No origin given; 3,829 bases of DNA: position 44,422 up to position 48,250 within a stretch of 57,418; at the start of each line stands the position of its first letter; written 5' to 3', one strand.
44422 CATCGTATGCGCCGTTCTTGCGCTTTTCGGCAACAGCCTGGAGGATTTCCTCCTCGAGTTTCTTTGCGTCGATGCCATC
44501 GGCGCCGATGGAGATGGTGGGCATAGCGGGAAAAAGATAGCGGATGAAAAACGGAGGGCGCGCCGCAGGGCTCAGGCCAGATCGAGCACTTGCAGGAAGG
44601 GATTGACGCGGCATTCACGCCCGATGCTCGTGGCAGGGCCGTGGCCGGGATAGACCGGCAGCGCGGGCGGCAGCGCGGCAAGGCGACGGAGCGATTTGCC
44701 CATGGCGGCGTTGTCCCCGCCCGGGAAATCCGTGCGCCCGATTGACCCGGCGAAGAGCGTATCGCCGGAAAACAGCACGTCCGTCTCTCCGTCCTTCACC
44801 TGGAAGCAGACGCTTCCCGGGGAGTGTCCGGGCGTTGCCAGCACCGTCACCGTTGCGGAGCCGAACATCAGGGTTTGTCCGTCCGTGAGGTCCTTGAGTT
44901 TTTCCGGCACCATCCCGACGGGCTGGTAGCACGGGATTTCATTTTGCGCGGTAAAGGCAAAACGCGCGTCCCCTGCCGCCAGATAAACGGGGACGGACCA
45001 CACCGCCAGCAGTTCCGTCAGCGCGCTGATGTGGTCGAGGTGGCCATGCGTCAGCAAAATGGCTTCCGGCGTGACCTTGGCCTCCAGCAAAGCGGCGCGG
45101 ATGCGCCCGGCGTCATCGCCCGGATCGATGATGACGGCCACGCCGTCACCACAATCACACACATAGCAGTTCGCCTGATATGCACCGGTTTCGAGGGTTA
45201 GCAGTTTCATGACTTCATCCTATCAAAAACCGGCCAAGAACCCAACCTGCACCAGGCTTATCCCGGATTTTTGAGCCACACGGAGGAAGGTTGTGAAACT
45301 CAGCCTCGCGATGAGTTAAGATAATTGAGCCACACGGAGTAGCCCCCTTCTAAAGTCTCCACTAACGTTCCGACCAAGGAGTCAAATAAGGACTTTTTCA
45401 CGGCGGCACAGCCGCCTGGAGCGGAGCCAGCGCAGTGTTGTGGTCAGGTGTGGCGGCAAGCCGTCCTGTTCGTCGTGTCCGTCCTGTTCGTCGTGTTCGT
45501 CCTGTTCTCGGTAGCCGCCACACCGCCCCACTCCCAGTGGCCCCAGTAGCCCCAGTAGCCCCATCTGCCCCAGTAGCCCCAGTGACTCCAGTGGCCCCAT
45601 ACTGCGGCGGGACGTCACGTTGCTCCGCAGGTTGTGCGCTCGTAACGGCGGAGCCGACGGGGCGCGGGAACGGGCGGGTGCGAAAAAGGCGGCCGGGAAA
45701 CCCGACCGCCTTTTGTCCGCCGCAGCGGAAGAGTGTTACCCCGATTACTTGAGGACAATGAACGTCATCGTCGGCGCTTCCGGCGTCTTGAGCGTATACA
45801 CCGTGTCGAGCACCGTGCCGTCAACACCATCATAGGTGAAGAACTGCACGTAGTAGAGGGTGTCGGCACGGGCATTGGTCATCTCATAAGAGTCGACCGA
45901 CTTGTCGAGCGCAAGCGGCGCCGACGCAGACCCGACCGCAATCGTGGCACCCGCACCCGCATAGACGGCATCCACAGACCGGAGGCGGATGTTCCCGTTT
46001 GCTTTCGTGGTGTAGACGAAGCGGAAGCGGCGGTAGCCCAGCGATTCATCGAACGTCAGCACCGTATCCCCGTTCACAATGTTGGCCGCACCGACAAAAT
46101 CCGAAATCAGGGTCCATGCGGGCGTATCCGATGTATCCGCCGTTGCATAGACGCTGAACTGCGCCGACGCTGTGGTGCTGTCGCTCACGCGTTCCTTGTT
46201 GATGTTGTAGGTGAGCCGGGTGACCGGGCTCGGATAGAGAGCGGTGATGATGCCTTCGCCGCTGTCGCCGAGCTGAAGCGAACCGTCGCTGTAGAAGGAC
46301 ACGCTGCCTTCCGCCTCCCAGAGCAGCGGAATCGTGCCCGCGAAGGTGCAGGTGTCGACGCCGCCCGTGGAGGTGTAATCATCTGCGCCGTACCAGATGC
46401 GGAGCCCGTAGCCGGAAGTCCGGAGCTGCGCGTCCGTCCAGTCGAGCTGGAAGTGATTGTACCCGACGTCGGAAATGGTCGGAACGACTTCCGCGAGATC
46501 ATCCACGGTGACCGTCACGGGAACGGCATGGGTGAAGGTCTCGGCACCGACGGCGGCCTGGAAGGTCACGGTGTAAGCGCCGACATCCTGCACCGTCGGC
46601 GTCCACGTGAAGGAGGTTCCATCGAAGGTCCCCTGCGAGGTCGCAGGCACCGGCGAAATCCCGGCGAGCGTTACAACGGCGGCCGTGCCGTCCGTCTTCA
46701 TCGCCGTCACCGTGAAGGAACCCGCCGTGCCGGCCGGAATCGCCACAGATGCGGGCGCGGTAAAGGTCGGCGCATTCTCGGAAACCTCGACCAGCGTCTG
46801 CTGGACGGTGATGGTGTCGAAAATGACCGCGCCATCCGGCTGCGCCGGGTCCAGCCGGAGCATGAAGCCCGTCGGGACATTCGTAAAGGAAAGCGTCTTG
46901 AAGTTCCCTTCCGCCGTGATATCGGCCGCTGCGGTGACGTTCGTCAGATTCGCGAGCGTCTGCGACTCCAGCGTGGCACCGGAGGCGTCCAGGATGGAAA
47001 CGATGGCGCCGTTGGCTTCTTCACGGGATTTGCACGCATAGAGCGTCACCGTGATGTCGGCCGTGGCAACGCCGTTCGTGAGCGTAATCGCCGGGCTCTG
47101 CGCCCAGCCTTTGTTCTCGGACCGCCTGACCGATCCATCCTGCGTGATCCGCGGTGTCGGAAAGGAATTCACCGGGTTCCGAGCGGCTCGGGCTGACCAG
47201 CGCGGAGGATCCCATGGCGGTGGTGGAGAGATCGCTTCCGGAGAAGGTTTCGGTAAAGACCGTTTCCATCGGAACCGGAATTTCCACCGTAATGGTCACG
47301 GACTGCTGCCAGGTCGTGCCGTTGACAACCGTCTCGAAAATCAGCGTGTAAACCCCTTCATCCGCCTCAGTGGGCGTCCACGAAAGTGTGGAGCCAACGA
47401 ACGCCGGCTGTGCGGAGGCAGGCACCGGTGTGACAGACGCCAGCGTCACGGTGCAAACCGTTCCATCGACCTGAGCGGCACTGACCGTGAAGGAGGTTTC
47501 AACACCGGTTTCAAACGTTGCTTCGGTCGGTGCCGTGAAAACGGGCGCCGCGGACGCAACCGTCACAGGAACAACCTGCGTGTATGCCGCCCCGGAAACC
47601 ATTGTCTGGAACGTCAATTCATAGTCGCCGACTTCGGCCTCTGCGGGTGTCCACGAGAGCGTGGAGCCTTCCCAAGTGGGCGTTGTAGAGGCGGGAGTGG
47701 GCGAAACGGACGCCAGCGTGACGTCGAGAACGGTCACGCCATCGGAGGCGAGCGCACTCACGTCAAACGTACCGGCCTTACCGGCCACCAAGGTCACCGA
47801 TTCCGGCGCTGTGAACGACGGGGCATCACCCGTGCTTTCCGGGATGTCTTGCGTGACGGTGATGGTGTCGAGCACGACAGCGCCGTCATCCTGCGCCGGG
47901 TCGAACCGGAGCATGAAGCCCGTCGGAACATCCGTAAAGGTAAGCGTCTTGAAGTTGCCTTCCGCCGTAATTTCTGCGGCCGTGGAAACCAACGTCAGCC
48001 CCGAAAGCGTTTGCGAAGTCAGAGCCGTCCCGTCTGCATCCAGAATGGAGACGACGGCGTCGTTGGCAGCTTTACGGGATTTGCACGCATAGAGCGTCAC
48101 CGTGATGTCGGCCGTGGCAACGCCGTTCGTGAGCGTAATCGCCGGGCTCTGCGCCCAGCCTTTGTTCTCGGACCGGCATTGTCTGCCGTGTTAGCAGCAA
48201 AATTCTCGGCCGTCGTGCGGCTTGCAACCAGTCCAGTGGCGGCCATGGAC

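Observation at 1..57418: A dense family of mosaic intergenic repeats built from shuffled short modules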

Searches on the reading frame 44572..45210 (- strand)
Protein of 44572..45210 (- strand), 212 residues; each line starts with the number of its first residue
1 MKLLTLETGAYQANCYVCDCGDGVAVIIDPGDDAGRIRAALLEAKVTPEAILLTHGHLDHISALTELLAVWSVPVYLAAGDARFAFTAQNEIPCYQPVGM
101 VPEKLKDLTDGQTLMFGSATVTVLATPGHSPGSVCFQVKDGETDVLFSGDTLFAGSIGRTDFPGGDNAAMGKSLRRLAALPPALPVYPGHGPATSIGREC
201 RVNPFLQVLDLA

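Call 18: find_encoding_contigs(protein=window:44572-45210:-, flank=10000, max_places=10)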
Protein window:44572-45210:- (212 aa): 5 contigs read that carry it; 4 places shown.
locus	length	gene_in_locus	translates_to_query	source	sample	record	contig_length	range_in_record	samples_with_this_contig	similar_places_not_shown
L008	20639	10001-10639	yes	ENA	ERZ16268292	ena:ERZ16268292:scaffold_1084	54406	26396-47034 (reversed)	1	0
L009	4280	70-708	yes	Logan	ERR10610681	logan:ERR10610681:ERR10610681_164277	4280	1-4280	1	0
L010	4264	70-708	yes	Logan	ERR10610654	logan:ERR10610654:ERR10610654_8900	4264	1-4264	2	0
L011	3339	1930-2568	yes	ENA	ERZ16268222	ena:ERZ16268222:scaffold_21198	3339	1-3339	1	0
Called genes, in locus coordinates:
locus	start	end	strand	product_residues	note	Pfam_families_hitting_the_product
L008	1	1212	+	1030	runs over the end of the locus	PF07517:SecA_DEAD, PF01043:SecA_PP_bind, PF21090:P-loop_SecA, PF07516:SecA_SW, PF02810:SEC-C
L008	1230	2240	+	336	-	PF01966:HD (weak)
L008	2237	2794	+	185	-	-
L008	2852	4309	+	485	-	PF00772:DnaB, PF13481:AAA_25, PF03796:DnaB_C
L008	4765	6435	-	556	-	PF00501:AMP-binding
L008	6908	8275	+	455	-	-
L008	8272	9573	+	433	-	-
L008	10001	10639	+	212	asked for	PF00753:Lactamase_B, PF12706:Lactamase_B_2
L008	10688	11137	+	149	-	-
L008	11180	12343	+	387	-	PF00534:Glycos_transf_1, PF13692:Glyco_trans_1_4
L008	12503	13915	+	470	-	PF01743:PolyA_pol, PF01966:HD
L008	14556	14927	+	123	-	PF00164:Ribosom_S12_S23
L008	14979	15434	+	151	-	PF00177:Ribosomal_S7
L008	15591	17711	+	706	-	PF00009:GTP_EFTU, PF22042:EF-G_D2, PF03144:GTP_EFTU_D2, PF14492:EFG_III, PF16658:RF3_C (weak), PF03764:EFG_IV, PF00679:EFG_C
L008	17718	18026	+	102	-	PF00338:Ribosomal_S10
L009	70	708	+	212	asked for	PF00753:Lactamase_B, PF12706:Lactamase_B_2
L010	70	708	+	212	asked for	PF00753:Lactamase_B, PF12706:Lactamase_B_2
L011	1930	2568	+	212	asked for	PF00753:Lactamase_B, PF12706:Lactamase_B_2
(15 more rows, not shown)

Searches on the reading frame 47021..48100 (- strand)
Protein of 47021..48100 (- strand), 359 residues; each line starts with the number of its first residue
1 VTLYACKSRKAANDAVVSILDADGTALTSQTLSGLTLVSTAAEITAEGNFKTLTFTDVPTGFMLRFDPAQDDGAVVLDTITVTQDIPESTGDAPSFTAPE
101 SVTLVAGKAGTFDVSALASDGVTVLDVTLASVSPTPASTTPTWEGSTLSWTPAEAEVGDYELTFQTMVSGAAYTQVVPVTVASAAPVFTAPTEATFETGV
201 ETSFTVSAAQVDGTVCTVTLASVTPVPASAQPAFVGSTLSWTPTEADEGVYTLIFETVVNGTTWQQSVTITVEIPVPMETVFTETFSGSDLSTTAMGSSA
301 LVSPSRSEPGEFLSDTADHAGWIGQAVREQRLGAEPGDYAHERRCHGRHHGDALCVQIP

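Call 56: search_protein_families(library=pfam, max_evalue=0.01, proteins=[window:47021-48100:-])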
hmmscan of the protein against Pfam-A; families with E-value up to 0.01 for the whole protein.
window:47021-48100:- (359 aa): 1 family
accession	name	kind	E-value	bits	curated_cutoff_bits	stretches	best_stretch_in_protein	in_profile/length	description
PF17963.7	Big_9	-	0.0038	18.5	23.6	0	185-272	3-88/89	Bacterial Ig domain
